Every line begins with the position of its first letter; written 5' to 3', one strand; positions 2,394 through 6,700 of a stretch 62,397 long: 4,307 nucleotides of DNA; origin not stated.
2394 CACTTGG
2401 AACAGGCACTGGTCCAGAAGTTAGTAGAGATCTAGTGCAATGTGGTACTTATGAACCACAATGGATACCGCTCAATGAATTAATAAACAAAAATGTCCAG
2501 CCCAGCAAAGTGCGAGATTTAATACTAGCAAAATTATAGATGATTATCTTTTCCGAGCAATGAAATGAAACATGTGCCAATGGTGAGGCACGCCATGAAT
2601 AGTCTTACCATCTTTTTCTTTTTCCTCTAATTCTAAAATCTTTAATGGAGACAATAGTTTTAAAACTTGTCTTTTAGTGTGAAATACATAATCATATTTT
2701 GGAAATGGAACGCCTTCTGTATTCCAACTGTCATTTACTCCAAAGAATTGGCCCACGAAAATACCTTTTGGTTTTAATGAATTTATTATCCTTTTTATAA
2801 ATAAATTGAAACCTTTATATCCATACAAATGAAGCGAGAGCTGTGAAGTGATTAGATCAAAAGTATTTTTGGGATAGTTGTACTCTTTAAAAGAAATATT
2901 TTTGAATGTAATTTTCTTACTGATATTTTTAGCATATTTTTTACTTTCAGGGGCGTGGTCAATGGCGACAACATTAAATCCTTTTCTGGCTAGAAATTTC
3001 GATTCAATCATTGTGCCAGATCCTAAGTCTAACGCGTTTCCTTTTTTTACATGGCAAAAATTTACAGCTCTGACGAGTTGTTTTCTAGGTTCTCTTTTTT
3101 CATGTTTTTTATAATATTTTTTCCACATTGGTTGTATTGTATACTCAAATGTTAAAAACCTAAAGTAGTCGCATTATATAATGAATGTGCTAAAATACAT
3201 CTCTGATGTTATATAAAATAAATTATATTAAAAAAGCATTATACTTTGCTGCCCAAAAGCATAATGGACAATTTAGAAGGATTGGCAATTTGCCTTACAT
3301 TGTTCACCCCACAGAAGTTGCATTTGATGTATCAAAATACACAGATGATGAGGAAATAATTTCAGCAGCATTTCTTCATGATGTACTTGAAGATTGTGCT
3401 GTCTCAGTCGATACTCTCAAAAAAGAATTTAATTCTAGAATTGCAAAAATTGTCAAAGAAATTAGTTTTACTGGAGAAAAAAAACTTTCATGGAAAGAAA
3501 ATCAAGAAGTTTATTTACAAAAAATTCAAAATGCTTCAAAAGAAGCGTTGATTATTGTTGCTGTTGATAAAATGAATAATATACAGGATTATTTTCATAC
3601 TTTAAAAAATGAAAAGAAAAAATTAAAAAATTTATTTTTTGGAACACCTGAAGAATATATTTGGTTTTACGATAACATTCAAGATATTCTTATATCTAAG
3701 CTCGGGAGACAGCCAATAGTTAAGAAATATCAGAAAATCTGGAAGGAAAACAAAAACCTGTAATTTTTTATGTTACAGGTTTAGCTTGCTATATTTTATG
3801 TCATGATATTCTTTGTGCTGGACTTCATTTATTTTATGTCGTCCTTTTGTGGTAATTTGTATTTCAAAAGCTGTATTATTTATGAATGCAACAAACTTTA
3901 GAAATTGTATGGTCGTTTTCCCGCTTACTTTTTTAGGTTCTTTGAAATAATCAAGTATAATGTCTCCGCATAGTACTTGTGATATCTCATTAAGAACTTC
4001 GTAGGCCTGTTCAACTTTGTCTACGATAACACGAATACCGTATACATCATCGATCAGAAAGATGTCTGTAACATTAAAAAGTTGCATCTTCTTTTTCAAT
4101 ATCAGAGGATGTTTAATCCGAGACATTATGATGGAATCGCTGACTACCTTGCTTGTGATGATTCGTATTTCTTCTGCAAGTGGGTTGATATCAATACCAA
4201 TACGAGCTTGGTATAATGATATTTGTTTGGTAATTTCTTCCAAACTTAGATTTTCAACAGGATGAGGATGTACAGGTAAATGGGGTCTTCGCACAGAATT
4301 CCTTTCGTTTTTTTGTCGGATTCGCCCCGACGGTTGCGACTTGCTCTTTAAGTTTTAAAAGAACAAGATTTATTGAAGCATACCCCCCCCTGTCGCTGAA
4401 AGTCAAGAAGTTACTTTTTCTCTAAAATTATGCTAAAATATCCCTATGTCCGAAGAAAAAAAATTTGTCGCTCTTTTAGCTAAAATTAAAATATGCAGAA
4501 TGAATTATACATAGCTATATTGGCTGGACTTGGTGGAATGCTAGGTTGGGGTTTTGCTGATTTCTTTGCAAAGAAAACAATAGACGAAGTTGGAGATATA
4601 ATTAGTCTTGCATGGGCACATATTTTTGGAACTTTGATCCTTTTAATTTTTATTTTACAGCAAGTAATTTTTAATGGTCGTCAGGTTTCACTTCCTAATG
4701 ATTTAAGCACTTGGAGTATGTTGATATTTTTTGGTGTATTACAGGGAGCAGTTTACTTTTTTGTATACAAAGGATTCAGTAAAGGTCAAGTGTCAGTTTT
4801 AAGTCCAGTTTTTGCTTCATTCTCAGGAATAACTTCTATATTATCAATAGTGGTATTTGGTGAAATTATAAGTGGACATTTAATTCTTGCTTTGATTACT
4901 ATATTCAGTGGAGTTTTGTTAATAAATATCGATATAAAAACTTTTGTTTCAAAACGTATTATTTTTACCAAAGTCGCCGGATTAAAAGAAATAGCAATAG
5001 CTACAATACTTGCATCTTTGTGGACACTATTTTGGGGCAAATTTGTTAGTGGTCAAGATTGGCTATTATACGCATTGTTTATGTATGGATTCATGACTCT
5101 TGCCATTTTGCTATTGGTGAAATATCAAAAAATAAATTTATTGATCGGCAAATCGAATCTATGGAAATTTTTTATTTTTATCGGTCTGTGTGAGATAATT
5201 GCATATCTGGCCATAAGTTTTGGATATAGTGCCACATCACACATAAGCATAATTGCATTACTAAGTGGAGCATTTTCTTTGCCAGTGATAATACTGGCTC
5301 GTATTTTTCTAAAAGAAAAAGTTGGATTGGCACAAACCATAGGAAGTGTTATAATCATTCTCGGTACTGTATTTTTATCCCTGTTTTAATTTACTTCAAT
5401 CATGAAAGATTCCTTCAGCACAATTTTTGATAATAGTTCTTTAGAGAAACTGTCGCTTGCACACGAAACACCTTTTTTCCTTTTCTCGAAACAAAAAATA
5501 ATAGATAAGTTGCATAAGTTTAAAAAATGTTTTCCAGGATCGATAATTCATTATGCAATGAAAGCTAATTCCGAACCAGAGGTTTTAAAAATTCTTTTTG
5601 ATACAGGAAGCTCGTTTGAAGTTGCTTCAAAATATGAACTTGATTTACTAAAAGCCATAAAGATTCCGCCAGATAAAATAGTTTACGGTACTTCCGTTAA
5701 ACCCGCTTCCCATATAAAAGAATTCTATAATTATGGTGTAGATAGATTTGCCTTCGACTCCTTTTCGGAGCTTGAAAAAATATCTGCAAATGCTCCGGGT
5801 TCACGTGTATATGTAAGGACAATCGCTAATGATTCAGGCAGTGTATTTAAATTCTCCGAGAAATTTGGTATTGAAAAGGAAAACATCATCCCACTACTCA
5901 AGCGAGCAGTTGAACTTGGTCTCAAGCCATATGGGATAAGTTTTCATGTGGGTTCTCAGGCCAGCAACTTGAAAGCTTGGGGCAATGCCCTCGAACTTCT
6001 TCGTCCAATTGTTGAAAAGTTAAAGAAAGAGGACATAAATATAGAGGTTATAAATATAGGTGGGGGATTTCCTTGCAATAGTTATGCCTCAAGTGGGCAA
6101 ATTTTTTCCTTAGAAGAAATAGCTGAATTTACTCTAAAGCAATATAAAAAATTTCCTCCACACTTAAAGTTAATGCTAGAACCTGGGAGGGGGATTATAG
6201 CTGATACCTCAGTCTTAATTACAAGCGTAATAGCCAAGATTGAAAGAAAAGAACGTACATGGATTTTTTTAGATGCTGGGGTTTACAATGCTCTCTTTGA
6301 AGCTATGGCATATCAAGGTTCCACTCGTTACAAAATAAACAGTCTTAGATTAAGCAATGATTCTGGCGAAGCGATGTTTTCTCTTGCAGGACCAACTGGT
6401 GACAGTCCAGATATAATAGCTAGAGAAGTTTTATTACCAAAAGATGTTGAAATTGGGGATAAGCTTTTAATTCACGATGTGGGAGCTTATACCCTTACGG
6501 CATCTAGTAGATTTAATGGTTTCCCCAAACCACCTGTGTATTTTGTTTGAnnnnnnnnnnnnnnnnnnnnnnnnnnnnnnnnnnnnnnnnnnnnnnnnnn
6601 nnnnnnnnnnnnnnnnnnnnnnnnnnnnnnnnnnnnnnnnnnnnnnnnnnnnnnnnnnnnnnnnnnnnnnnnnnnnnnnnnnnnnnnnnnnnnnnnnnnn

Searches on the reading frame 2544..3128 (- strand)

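Call 71: search_protein_families(library=pfam, proteins=[window:2544-3128:-], max_evalue=0.001)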
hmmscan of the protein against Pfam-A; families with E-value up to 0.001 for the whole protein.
window:2544-3128:- (194 aa): 6 families
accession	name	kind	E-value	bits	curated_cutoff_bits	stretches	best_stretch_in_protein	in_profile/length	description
PF08241.18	Methyltransf_11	-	6.1e-12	46.5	21.2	1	33-125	1-94/95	Methyltransferase domain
PF13649.12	Methyltransf_25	-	7.1e-11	43.1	27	1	33-122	2-97/97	Methyltransferase domain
PF13847.12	Methyltransf_31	-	1.9e-09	37.8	27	1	28-125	3-108/145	Methyltransferase domain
PF03848.20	TehB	-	3.2e-09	36.9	20.4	1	5-106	9-112/193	Tellurite resistance protein TehB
PF13489.12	Methyltransf_23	-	1.4e-08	35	27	1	7-138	2-128/164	Methyltransferase domain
PF08242.18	Methyltransf_12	-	0.00018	22.6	30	1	33-124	1-98/98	Methyltransferase domain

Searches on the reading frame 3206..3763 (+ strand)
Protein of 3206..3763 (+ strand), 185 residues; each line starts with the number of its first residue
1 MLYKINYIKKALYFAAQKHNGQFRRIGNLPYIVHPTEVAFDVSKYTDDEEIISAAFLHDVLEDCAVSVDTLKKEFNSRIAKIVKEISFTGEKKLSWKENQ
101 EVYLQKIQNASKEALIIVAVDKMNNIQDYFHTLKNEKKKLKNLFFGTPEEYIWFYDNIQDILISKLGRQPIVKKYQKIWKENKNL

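Call 71: search_protein_families(library=pfam, proteins=[window:3206-3763:+], max_evalue=0.001)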
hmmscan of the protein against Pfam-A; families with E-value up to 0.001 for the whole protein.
window:3206-3763:+ (185 aa): 1 family
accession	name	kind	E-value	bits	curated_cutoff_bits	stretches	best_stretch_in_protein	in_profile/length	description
PF13328.12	HD_4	-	1.8e-13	50.9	27.2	1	11-139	1-137/156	HD domain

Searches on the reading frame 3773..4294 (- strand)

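Call 71: search_protein_families(library=pfam, proteins=[window:3773-4294:-], max_evalue=0.001)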
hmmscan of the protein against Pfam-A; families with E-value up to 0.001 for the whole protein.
window:3773-4294:- (173 aa): 1 family
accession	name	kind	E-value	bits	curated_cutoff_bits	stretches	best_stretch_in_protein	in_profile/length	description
PF04607.23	RelA_SpoT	-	1.2e-10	42.1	27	1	58-161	1-105/113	Region found in RelA / SpoT proteins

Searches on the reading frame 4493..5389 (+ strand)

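Call 10: search_protein_families(library=pfam, proteins=[window:4493-5389:+], max_evalue=0.001)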
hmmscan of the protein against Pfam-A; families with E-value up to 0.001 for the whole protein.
window:4493-5389:+ (298 aa): 1 family
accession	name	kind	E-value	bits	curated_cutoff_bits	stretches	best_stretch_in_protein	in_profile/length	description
PF00892.27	EamA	-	2.8e-23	83.1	28.2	2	7-145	2-134/135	EamA-like transporter family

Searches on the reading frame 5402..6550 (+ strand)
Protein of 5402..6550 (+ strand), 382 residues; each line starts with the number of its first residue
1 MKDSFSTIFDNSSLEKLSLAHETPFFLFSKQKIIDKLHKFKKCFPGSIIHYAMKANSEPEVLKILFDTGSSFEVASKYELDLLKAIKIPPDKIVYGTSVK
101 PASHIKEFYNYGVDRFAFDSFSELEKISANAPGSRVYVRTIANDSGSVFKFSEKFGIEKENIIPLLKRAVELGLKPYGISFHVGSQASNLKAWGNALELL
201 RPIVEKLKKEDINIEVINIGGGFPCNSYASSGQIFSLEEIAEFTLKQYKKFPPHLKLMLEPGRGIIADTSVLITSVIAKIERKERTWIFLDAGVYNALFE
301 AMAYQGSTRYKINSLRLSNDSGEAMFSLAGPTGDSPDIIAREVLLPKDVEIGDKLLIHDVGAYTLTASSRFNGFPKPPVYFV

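Call 10: search_protein_families(library=pfam, proteins=[window:5402-6550:+], max_evalue=0.001)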
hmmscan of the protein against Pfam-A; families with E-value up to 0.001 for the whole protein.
window:5402-6550:+ (382 aa): 2 families
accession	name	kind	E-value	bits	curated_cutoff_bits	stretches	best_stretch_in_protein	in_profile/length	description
PF02784.22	Orn_Arg_deC_N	-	3.2e-51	174.5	23.4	1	31-266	2-246/247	Pyridoxal-dependent decarboxylase, pyridoxal binding domain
PF00278.28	Orn_DAP_Arg_deC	-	1.1e-13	51.7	23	1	218-361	5-95/95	Pyridoxal-dependent decarboxylase, C-terminal sheet domain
